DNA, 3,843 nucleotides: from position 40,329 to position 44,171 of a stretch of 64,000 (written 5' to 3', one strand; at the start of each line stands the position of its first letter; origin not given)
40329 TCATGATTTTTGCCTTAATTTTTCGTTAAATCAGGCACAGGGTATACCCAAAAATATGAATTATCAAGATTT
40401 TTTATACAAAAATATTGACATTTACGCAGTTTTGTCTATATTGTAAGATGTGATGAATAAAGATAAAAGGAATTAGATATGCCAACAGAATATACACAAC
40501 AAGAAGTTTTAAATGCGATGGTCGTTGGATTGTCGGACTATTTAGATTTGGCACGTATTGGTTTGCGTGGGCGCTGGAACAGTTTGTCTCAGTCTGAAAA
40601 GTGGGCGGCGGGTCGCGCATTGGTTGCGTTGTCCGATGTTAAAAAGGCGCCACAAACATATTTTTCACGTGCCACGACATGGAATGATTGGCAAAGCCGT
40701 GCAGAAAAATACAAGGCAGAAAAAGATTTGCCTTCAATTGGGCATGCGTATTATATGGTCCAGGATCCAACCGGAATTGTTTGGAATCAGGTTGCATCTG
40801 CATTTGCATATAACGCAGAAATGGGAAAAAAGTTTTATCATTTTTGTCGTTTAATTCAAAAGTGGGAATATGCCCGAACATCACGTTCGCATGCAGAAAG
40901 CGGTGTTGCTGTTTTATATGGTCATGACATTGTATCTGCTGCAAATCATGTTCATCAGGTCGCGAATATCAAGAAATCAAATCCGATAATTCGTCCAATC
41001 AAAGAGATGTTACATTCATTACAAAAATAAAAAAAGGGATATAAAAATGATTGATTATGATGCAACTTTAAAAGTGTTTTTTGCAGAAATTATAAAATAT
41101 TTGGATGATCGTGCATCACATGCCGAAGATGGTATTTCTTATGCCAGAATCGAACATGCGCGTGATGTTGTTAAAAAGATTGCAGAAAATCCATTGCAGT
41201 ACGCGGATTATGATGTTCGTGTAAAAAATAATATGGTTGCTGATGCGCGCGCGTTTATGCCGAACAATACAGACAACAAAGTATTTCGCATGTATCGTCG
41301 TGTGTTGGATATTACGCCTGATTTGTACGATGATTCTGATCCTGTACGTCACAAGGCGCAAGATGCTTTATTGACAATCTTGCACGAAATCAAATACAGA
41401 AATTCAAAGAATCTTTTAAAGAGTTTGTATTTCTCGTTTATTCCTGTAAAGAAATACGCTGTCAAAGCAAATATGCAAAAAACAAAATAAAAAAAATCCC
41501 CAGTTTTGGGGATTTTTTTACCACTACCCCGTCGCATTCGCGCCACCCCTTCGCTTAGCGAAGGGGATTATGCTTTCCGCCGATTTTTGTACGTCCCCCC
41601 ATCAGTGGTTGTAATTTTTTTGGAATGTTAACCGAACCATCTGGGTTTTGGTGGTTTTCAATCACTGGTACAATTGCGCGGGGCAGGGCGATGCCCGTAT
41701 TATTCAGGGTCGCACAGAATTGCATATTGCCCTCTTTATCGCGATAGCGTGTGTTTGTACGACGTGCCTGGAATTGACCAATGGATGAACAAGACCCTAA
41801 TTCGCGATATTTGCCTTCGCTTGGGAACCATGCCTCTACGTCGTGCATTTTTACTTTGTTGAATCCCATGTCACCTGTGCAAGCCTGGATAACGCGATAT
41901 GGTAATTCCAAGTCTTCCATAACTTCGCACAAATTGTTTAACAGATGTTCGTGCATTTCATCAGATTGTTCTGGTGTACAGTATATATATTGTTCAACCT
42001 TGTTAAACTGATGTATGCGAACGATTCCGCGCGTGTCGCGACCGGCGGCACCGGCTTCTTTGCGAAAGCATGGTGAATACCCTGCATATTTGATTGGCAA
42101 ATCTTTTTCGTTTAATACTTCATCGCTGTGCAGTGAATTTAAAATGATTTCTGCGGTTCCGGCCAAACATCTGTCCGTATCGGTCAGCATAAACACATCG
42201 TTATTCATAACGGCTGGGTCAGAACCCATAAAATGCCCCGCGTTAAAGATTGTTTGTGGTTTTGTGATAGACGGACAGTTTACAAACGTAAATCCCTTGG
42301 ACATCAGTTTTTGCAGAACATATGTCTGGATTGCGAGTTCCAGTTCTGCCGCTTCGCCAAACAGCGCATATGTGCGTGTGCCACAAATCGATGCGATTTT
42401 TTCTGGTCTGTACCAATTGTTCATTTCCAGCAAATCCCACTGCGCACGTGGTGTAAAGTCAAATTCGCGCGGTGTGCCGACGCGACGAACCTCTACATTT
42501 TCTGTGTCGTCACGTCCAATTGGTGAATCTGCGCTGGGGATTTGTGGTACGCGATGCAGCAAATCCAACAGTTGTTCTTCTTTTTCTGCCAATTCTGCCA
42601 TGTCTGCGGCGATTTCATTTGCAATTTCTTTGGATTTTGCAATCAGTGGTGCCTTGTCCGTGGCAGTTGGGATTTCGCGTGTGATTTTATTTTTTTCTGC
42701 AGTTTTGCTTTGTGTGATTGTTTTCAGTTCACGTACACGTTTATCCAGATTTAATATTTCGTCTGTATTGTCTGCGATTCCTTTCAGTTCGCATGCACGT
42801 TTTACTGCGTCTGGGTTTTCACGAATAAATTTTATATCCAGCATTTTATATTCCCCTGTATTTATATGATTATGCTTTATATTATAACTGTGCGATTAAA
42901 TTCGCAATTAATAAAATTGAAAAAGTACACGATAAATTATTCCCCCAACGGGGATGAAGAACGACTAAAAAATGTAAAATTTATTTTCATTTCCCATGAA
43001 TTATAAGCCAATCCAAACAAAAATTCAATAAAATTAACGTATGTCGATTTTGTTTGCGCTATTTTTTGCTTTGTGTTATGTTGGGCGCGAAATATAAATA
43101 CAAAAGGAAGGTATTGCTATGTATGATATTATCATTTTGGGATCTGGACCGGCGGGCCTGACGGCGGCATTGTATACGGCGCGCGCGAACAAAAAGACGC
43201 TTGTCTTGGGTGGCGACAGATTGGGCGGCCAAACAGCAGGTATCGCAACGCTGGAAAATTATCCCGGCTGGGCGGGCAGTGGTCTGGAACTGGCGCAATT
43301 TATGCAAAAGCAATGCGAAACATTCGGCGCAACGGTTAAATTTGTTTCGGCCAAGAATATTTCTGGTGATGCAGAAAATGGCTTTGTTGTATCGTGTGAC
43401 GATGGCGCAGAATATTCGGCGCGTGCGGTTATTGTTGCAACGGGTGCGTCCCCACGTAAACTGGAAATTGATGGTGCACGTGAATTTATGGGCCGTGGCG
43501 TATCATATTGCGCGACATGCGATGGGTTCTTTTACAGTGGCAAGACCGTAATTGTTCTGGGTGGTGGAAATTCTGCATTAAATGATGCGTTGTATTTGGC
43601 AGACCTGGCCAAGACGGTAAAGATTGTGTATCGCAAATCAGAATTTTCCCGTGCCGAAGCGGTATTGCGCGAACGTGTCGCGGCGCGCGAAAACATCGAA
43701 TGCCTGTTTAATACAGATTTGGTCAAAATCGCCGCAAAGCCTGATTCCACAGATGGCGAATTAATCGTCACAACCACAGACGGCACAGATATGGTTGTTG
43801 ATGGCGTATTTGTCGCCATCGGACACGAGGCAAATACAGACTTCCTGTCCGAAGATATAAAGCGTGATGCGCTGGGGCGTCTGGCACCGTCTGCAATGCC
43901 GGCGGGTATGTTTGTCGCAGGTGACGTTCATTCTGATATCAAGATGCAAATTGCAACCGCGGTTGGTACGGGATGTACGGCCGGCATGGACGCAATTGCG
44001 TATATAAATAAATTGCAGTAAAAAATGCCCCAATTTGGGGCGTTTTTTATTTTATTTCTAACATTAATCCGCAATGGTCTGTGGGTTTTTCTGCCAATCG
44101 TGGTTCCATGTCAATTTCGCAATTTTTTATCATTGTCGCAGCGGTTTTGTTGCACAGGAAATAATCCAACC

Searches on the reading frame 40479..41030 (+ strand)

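Call 79: search_protein_families(library=pfam, proteins=[window:40479-41030:+], max_evalue=0.1)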
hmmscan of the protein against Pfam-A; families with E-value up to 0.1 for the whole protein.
window:40479-41030:+ (183 aa): 1 family
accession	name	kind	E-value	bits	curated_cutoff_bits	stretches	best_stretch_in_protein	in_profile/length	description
PF22950.1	DUF7026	-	0.095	12.8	28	0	18-43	16-41/50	Domain of unknown function (DUF7026)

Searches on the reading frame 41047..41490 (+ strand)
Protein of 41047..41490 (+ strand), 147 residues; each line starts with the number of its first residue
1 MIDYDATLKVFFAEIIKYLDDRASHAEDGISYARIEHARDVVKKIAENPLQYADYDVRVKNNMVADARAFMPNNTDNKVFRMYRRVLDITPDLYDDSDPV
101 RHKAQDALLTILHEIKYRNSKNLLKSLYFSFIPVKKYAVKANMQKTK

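Call 79: search_protein_families(library=pfam, proteins=[window:41047-41490:+], max_evalue=0.1)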
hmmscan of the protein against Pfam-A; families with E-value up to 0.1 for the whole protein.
window:41047-41490:+ (147 aa): 2 families
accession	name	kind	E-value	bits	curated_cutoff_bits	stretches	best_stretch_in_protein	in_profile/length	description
PF05883.17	Baculo_RING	-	0.016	15.6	26.7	1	29-90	62-123/139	Baculovirus U-box/Ring-like domain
PF24987.1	HEAT_EF3_N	-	0.041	14.3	32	0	94-140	75-121/169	EF3 N-terminal HEAT repeat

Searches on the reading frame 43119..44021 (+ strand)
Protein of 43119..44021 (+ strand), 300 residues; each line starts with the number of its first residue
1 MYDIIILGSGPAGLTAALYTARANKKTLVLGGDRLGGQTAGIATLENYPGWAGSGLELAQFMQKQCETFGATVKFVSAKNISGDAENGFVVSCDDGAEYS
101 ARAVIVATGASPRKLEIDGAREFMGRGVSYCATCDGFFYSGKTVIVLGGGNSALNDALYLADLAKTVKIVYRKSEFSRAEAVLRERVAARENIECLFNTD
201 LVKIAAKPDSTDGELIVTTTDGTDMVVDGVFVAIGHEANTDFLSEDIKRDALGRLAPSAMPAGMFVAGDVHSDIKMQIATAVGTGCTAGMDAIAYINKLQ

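Call 49: find_encoding_contigs(protein=window:43119-44021:+, flank=10000, max_places=1)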
Protein window:43119-44021:+ (300 aa): 4 contigs read that carry it; 1 place shown.
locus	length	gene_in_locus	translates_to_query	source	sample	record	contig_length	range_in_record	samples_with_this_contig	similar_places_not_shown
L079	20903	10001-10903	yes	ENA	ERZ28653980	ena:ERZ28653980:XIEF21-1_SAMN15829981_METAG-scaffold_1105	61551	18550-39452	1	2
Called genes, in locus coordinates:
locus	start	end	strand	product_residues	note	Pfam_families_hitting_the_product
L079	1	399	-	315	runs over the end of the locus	-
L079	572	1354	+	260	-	PF00142:Fer4_NifH (faint), PF01656:CbiA, PF02374:ArsA_ATPase (weak), PF06564:CBP_BcsQ, PF09140:MipZ, PF10609:ParA (weak), PF13614:AAA_31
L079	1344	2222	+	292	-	PF02195:ParB_N, PF17762:HTH_ParB, PF23552:ParB_C (weak)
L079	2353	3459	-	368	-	-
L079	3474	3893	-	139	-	PF00691:OmpA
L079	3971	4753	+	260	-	PF03167:UDG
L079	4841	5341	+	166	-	PF05198:IF3_N, PF00707:IF3_C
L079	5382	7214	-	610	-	PF00009:GTP_EFTU, PF01926:MMR_HSR1 (faint), PF22042:EF-G_D2 (weak), PF03144:GTP_EFTU_D2, PF00679:EFG_C, PF21018:BipA_C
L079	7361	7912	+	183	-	-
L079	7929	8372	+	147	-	-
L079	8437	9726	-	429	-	PF02403:Seryl_tRNA_N, PF00587:tRNA-synt_2b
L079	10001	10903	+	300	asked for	PF01266:DAO (faint), PF01946:Thi4 (faint), PF03486:HI0933_like (faint), PF05834:Lycopene_cycl (faint), PF07992:Pyr_redox_2, PF13738:Pyr_redox_3, PF00070:Pyr_redox (weak)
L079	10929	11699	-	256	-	PF03372:Exo_endo_phos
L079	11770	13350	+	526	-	PF00501:AMP-binding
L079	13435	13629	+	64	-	PF02609:Exonuc_VII_S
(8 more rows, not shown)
